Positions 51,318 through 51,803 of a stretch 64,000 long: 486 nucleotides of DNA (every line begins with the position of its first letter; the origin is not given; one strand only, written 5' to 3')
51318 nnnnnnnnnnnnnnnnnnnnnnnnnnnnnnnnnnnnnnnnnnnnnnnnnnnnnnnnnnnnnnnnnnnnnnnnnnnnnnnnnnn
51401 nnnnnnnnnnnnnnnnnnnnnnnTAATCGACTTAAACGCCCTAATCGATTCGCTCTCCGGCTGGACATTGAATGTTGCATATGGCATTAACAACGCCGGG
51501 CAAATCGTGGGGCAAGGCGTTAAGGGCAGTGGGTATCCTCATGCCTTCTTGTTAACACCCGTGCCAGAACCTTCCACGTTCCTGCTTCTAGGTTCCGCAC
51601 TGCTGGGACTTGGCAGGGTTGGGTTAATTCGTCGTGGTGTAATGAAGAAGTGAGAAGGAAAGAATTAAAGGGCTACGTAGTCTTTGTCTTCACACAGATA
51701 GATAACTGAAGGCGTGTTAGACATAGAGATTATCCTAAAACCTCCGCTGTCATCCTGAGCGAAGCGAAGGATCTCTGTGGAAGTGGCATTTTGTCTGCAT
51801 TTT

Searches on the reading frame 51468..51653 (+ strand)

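Call 63: search_protein_families(library=pfam, proteins=[window:51468-51653:+], max_evalue=0.01)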
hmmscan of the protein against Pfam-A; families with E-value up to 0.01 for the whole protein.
window:51468-51653:+ (61 aa): 1 family
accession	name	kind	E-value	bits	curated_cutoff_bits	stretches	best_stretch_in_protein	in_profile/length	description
PF07589.16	PEP-CTERM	-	2.7e-06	27.7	20.7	1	31-51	1-22/24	PEP-CTERM motif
